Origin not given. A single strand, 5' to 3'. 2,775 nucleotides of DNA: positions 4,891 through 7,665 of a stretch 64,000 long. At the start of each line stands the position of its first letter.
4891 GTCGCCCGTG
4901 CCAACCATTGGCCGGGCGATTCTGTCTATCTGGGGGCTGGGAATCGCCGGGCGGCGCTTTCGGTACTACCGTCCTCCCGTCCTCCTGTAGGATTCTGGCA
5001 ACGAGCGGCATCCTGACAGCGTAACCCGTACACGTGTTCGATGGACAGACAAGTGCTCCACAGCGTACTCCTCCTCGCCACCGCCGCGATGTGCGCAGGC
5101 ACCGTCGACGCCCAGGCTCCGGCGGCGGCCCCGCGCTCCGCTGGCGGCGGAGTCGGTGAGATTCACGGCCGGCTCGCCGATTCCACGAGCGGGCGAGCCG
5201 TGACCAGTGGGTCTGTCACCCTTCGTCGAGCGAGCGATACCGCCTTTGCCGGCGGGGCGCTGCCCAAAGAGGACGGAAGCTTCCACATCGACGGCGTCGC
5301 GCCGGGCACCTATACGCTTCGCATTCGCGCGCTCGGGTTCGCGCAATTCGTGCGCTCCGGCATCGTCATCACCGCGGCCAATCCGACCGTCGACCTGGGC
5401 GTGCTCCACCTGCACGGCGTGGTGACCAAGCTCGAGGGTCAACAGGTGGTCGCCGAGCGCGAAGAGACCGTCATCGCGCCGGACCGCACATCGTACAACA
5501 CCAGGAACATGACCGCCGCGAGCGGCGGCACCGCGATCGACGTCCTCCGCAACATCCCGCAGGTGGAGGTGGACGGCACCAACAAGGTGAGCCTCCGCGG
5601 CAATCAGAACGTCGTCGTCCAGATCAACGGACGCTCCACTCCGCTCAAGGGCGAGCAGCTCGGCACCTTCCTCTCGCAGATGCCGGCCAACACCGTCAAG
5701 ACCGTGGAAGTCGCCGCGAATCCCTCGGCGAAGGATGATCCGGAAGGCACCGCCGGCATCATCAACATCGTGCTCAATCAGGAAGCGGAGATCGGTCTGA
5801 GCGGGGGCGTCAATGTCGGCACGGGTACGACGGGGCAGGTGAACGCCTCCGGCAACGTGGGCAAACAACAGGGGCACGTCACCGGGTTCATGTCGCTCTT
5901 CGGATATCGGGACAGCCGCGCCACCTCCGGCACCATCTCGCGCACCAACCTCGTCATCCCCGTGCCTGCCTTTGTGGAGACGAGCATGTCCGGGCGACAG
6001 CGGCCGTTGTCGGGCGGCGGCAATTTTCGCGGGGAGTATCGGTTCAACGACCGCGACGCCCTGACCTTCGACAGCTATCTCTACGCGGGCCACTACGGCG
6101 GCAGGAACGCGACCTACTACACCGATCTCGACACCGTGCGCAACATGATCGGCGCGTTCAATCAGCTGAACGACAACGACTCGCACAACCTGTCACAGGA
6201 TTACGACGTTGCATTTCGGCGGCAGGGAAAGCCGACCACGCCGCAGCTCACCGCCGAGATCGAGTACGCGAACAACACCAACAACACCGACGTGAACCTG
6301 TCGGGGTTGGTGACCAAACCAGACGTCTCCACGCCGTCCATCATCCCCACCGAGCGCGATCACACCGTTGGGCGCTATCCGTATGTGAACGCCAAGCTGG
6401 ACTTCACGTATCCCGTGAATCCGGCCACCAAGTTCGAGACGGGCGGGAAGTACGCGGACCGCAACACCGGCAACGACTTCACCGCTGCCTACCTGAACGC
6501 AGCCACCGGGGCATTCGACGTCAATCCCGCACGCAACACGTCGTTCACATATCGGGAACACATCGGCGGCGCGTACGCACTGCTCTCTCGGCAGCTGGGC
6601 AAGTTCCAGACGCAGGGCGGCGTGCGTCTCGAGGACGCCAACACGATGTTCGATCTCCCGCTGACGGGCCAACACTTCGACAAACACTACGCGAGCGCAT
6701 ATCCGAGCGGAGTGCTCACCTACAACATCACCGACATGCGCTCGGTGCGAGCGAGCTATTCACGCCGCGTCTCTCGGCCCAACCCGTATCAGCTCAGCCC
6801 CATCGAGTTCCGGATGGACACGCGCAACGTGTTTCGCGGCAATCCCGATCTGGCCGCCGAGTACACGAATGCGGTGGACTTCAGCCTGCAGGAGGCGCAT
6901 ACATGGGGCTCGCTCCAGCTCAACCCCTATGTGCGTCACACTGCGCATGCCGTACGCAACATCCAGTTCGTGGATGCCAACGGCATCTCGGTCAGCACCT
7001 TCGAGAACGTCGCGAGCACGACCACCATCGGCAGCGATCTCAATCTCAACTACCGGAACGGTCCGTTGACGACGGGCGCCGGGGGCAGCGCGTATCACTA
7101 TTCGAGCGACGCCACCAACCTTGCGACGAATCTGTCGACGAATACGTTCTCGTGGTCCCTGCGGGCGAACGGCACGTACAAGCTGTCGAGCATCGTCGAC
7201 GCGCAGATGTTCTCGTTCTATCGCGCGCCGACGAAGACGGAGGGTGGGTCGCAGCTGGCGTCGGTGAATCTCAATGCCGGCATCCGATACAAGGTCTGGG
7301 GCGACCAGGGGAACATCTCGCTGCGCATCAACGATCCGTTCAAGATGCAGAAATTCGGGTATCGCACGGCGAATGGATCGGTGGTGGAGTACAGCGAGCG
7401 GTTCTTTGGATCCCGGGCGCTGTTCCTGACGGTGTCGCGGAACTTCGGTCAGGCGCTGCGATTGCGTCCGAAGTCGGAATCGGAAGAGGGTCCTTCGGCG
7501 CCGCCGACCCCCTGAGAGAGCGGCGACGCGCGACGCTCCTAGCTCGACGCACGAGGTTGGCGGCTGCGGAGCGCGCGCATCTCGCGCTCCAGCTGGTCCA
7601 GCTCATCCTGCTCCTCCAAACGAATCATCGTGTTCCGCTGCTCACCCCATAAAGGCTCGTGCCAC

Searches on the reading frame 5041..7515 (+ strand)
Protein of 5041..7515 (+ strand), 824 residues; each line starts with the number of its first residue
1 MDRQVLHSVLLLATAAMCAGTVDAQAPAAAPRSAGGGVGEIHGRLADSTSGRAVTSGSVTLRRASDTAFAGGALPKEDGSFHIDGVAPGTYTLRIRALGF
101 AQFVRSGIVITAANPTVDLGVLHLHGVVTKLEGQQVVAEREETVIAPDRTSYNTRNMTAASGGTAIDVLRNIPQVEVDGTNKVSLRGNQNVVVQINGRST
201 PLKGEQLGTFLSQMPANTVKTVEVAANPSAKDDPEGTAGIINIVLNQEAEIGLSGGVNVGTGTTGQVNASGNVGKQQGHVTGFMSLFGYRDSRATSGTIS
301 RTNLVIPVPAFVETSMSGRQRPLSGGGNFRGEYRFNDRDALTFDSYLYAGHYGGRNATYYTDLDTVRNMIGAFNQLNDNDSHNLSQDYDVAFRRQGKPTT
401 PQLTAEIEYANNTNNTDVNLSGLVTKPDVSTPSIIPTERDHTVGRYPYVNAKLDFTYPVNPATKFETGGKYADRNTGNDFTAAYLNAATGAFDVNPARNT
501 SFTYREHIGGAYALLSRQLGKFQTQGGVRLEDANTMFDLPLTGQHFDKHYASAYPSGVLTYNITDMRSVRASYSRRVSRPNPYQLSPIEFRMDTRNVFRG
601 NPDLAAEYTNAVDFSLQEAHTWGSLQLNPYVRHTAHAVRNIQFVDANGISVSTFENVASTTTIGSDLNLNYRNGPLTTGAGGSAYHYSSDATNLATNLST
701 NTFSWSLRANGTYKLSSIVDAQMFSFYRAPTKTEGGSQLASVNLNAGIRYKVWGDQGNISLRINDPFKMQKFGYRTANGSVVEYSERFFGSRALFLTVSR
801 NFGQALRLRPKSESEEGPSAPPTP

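Call 60: find_encoding_contigs(protein=window:5041-7515:+, flank=10000, max_places=1)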
Protein window:5041-7515:+ (824 aa): 8 contigs read that carry it; 1 place shown.
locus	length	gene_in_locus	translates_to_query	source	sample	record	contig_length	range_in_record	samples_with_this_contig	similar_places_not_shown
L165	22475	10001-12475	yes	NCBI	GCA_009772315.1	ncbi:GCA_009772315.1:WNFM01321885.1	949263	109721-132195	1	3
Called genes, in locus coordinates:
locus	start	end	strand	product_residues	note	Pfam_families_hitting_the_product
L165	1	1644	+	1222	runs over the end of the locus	PF13620:CarboxypepD_reg, PF13715:CarbopepD_reg_2 (weak), PF25183:OMP_b-brl_4, PF07813:LTXXQ (weak)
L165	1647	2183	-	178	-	-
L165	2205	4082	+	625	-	PF07969:Amidohydro_3, PF01979:Amidohydro_1 (weak)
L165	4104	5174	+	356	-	PF00724:Oxidored_FMN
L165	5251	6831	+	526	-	PF01408:GFO_IDH_MocA, PF22725:GFO_IDH_MocA_C3 (faint), PF19051:GFO_IDH_MocA_C2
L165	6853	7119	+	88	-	PF10041:DUF2277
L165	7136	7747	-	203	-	-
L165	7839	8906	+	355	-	PF04055:Radical_SAM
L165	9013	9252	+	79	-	-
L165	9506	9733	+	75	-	-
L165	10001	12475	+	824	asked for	PF13620:CarboxypepD_reg, PF00593:TonB_dep_Rec_b-barrel, PF14905:OMP_b-brl_3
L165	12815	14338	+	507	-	PF07732:Cu-oxidase_3, PF00394:Cu-oxidase (weak), PF07731:Cu-oxidase_2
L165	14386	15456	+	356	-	PF02615:Ldh_2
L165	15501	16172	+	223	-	PF01569:PAP2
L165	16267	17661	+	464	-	PF13505:OMP_b-brl (weak), PF02368:Big_2, PF26182:Ig_NUP210_5th (faint), PF00691:OmpA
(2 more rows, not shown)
